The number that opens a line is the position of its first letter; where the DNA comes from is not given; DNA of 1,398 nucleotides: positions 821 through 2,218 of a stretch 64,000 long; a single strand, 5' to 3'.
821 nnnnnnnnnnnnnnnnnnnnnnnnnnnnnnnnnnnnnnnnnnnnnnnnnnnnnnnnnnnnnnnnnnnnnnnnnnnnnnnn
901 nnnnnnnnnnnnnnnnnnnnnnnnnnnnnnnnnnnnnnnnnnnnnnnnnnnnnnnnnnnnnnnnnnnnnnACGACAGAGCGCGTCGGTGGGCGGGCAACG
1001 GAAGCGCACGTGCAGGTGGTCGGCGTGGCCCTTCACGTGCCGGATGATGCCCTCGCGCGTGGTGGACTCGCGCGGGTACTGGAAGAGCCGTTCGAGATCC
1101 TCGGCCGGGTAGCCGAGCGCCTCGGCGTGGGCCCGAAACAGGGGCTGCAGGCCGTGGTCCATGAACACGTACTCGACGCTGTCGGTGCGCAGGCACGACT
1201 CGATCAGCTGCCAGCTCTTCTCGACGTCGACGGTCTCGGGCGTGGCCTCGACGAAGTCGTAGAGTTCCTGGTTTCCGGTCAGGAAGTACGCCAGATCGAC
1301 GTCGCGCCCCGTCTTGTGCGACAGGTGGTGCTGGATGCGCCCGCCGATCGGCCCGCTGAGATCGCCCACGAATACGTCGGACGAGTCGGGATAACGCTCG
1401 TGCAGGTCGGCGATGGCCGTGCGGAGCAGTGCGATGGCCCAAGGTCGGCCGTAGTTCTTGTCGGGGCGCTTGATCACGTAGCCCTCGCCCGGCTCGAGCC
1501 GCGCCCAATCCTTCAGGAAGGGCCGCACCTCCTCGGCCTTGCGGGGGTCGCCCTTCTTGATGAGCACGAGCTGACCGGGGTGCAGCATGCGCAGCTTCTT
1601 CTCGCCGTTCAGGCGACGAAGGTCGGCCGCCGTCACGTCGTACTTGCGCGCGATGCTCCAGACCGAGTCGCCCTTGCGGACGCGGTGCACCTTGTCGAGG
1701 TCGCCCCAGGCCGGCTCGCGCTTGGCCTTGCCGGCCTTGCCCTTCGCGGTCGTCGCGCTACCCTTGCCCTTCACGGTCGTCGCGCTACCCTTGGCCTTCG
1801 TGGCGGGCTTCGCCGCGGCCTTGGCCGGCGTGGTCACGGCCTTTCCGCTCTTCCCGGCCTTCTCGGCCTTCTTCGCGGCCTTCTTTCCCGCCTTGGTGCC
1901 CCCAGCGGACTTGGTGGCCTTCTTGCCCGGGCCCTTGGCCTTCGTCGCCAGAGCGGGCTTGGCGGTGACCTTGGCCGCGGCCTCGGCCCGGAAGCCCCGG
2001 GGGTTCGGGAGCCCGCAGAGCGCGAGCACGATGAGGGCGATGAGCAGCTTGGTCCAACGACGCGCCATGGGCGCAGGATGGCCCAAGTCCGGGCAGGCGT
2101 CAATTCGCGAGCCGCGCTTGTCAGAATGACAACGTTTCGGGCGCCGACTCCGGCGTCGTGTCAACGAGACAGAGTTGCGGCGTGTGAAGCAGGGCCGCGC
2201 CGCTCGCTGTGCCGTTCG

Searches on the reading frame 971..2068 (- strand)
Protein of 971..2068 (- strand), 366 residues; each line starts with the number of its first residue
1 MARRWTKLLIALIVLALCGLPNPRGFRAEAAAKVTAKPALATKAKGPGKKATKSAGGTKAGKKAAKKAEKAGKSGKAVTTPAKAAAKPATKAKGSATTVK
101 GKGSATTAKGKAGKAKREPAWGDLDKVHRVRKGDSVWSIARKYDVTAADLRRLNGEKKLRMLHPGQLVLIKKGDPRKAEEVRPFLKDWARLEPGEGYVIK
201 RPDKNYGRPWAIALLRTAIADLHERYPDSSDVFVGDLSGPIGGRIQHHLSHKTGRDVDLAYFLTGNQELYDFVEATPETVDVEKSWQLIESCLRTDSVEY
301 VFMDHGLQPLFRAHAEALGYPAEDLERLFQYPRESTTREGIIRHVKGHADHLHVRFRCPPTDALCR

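Call 8: search_protein_families(library=pfam, proteins=[window:971-2068:-])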
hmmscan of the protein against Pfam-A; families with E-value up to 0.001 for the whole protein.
window:971-2068:- (366 aa): 3 families
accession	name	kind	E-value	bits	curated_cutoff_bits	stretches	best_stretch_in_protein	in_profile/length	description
PF03411.18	Peptidase_M74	-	9.7e-14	52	25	1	194-269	20-96/240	Penicillin-insensitive murein endopeptidase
PF01476.26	LysM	-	2.5e-11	43.8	20.9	1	128-170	1-42/43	LysM domain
PF22310.2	NMB0315_dom_I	-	0.00075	20.2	27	0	129-184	7-66/83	NMB0315-like, domain I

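Call 12: find_homologous_proteins(query=window:971-2068:-)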
Query window:971-2068:- (366 aa): 27 proteins with E <= 0.001 among 8000 candidates.
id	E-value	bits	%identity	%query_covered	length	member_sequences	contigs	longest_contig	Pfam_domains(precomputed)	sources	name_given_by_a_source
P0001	5.5e-147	508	67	93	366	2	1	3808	PF01476.27,PF03411.19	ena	-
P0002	6.9e-140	485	76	76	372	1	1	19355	PF01476.27,PF03411.19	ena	-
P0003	1.1e-135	471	83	67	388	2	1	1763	PF01476.27,PF03411.19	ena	-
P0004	1.9e-135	470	58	100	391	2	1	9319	PF01476.27,PF03411.19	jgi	-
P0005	4.3e-128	446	93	56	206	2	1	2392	PF03411.19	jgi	jgi:murein endopeptidase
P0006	7.0e-92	327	58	66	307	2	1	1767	PF01476.27,PF03411.19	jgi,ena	-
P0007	5.4e-37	146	35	65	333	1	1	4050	PF01476.27,PF03411.19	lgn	-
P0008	7.7e-36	142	40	58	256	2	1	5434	PF03411.19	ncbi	-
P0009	9.9e-35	139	36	64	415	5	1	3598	PF01476.27,PF03411.19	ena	-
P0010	1.0e-34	139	41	49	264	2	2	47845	PF03411.19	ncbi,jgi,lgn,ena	-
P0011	1.6e-34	138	34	65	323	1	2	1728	PF01476.27,PF03411.19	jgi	jgi:LysM repeat protein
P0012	7.3e-31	126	40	50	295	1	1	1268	PF03411.19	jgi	jgi:murein endopeptidase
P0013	8.1e-31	126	35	65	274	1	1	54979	PF01476.27,PF03411.19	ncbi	-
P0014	5.9e-30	123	38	45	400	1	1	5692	PF01476.27,PF03411.19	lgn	-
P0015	1.3e-29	122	44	44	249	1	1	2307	PF03411.19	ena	-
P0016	7.2e-29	119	35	78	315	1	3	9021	PF03411.19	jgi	jgi:hypothetical protein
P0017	4.9e-27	113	38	44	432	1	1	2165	PF01476.27,PF03411.19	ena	-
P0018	4.1e-25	107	34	64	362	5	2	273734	PF01476.27,PF23473.2,PF03411.19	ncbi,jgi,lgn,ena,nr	ncbi:MAG TPA: penicillin-insensitive murein endopeptidase [Polyangiales bacterium]|nr:penicillin-ins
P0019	1.2e-22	99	34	48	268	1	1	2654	PF03411.19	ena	-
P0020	1.2e-20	92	32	50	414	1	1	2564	PF01476.27,PF03411.19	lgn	-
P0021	7.6e-16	76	38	18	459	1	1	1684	PF23446.2,PF01476.27,PF23462.2,PF23473.2,PF04225.18,PF22310.3,PF23577.2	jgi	jgi:membrane-bound lytic murein transglycosylase D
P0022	8.8e-10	57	44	11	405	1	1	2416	PF01476.27,PF23473.2,PF23577.2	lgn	-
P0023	9.1e-10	57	31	32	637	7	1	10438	PF23446.2,PF01476.27,PF23473.2,PF01464.26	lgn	-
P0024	9.6e-7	47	45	13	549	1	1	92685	PF23446.2,PF01476.27,PF23473.2,PF22310.3,PF01464.26,PF23577.2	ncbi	-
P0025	1.0e-6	46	43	12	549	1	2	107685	PF01476.27,PF23473.2,PF01464.26,PF23577.2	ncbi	-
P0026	1.0e-5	43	36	22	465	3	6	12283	PF13354.13,PF23446.2,PF01476.27,PF23473.2,PF00768.26,PF23472.2,PF23577.2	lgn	-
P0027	4.0e-5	41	44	11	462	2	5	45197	PF13354.13,PF23446.2,PF01476.27,PF23473.2,PF00768.26,PF23472.2,PF23577.2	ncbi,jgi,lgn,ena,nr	ncbi:MAG: D-alanyl-D-alanine endopeptidase [Porticoccaceae bacterium]|nr:D-alanyl-D-alanine endopept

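Call 13: find_encoding_contigs(protein=P0001, flank=4000, max_places=3)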
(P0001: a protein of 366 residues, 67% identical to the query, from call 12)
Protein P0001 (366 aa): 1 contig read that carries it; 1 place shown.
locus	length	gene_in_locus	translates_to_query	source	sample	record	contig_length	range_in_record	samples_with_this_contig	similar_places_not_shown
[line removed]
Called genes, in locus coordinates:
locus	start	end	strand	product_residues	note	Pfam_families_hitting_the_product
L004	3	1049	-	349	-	?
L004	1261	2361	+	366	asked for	PF01476:LysM, PF03411:Peptidase_M74 (weak)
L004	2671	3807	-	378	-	?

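Call 14: find_encoding_contigs(protein=P0002, flank=4000, max_places=3)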
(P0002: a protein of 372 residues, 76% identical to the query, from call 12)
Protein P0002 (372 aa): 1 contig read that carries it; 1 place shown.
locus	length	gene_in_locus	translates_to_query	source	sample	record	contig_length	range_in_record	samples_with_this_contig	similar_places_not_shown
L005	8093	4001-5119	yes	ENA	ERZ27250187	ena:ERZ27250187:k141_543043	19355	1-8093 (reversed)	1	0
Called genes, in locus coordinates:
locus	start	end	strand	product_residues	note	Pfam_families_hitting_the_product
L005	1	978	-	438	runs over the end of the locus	PF04052:TolB_N, PF00930:DPPIV_N (faint), PF26549:Tricorn_N, PF26550:Tricorn_2nd, PF07676:PD40, PF26549:Tricorn_N, PF07676:PD40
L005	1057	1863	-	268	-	PF01416:PseudoU_synth_1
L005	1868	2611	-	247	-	-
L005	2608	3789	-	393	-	-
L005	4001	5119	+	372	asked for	PF01476:LysM, PF03411:Peptidase_M74 (weak)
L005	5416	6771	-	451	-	PF01734:Patatin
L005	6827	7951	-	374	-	PF08308:PEGA (weak)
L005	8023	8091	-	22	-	?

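Call 15: find_encoding_contigs(protein=P0003, flank=4000, max_places=3)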
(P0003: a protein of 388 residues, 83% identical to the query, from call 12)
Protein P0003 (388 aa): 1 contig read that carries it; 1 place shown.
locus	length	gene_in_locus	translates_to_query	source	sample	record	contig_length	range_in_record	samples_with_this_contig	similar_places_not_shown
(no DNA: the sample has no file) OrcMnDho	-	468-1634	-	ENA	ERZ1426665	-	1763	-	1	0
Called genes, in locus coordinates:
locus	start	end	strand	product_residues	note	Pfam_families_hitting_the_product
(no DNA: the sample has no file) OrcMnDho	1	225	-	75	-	?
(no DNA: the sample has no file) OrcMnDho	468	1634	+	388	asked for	PF01476:LysM, PF03411:Peptidase_M74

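Call 16: find_encoding_contigs(protein=P0004, flank=4000, max_places=3)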
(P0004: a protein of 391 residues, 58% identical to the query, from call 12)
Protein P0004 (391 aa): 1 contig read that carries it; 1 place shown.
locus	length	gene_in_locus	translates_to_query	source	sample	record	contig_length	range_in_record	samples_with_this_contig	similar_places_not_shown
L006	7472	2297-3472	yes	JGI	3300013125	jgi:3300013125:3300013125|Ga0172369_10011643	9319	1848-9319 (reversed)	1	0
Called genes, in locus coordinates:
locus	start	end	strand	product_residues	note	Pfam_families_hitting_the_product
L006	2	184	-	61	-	?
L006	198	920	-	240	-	-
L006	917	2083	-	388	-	-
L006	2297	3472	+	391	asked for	PF01476:LysM, PF03411:Peptidase_M74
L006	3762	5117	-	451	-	PF01734:Patatin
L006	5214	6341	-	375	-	PF08308:PEGA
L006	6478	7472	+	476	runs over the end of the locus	PF00282:Pyridoxal_deC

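Call 17: find_encoding_contigs(protein=P0005, flank=4000, max_places=3)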
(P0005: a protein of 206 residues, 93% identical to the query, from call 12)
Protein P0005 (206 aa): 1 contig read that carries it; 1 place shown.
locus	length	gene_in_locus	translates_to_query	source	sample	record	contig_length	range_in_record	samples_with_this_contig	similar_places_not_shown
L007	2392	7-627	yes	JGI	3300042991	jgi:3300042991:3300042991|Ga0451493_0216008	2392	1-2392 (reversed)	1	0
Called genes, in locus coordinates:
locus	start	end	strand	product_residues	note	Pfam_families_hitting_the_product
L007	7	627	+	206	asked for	PF03411:Peptidase_M74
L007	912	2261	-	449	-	PF01734:Patatin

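Call 18: find_encoding_contigs(protein=P0006, flank=4000, max_places=3)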
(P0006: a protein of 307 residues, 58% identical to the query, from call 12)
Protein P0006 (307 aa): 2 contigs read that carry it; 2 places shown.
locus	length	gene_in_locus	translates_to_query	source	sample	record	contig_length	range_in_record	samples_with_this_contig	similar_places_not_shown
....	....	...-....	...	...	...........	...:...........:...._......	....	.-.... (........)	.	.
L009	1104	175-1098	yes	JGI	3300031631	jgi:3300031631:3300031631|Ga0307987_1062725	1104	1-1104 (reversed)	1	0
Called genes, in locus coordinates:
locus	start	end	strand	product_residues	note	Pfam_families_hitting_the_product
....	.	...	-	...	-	?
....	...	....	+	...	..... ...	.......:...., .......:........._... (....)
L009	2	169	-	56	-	?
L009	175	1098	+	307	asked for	PF01476:LysM, PF03411:Peptidase_M74 (weak)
